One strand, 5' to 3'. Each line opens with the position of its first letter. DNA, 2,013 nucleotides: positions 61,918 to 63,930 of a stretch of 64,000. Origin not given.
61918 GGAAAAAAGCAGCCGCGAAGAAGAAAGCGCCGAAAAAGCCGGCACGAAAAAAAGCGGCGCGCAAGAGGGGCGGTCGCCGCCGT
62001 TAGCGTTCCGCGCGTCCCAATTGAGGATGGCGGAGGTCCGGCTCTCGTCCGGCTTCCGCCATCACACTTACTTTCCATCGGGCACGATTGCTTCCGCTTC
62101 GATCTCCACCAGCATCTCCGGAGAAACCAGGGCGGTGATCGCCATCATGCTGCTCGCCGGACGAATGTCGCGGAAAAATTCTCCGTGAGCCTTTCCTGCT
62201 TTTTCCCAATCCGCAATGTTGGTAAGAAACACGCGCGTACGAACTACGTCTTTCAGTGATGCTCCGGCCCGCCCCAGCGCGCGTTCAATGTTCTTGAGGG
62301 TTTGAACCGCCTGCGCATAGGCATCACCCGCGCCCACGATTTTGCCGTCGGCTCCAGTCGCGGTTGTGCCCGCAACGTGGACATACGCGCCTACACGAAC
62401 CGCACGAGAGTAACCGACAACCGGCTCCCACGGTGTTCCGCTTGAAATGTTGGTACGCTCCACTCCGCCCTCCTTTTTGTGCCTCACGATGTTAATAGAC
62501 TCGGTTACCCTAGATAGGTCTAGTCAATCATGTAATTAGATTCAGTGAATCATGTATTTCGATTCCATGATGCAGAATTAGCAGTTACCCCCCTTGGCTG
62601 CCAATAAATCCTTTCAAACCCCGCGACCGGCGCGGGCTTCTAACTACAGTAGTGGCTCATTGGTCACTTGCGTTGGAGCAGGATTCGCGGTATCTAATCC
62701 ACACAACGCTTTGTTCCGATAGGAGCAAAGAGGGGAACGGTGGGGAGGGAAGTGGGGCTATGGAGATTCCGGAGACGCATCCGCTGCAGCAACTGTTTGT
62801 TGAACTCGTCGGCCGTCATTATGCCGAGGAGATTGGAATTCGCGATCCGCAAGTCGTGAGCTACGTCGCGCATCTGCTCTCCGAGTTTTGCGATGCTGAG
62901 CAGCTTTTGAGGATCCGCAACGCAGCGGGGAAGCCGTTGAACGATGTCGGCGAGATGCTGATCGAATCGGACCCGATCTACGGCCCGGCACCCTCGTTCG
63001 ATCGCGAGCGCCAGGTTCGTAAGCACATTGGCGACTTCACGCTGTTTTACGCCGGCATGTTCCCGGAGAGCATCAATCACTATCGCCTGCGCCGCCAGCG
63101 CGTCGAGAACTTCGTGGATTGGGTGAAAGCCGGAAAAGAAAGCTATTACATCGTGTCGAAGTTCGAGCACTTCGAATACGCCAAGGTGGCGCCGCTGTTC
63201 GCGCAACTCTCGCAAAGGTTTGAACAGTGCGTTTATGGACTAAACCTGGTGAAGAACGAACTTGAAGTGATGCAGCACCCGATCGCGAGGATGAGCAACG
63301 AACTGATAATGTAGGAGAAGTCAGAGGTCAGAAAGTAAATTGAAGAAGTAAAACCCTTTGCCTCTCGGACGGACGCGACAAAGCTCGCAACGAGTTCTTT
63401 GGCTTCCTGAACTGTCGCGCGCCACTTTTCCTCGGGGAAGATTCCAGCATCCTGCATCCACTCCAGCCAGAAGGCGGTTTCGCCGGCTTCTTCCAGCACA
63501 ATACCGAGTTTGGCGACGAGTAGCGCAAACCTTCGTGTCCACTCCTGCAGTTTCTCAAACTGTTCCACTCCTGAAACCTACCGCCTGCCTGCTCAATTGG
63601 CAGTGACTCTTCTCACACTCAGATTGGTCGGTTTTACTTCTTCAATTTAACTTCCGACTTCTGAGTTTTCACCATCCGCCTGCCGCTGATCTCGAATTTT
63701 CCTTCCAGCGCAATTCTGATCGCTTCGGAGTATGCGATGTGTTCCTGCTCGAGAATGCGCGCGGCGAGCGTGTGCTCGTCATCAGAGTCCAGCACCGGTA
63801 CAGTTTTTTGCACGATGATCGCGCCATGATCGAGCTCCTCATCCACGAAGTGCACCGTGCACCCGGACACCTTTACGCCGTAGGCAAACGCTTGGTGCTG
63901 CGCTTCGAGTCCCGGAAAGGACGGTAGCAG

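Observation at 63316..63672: Inverted-repeat cassette with heptad-periodic arms carrying a truncated four-helix-bundle (23S rRNA IVS-type) gene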

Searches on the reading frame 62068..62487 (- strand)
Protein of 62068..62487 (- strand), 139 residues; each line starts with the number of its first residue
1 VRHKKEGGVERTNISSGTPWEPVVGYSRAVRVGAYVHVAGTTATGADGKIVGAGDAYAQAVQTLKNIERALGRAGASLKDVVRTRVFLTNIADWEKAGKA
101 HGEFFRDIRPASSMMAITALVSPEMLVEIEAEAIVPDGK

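Call 4: search_protein_families(library=pfam, proteins=[window:62068-62487:-], max_evalue=1)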
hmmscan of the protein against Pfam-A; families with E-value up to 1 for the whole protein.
window:62068-62487:- (139 aa): 2 families
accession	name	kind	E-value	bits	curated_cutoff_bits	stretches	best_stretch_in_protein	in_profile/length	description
PF01042.26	Ribonuc_L-PSP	-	9.9e-29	100.2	27.3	1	21-134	6-120/121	Endoribonuclease L-PSP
PF17164.10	DUF5122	-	0.24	12.1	27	1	46-59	2-15/36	Domain of unknown function (DUF5122) beta-propeller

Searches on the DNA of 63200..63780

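Call 85: search_rna_families(source=window, start=63200, end=63780, threshold=evalue, max_evalue=1)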
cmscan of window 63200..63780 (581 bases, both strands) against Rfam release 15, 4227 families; matches with E-value up to 1: 2.
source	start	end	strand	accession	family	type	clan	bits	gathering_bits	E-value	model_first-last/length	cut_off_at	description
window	63278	63327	+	RF01276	sR53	Gene; snRNA; snoRNA; CD-box;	-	17.7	49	0.1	1-60/60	no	Small nucleolar RNA sR53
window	63617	63679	-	RF01134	sR30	Gene; snRNA; snoRNA; CD-box;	-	17.3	38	0.062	1-57/57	no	Small nucleolar RNA sR30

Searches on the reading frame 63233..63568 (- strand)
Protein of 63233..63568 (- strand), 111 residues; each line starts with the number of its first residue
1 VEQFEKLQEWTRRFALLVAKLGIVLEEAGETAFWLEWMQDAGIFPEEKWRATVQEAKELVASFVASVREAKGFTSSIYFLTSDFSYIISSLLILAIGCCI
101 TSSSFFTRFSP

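Call 4: search_protein_families(library=pfam, proteins=[window:63233-63568:-], max_evalue=1)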
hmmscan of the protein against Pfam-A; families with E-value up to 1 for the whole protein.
window:63233-63568:- (111 aa): 2 families
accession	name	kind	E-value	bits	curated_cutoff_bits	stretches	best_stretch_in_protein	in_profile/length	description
PF05635.17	23S_rRNA_IVP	-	0.0099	16.5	33.8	1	18-60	59-101/106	23S rRNA-intervening sequence protein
PF14709.13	DND1_DSRM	-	0.22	12.3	25.7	1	43-64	54-75/80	double strand RNA binding domain from DEAD END PROTEIN 1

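Call 5: search_protein_families(library=ncbifam, proteins=[window:63233-63568:-], max_evalue=1)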
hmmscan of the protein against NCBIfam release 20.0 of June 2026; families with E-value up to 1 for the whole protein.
window:63233-63568:- (111 aa): 1 family
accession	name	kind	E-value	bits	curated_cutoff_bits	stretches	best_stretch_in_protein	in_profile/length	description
TIGR02436.1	TIGR02436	subfamily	2.4e-05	24.5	24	1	18-70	55-108/109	four helix bundle protein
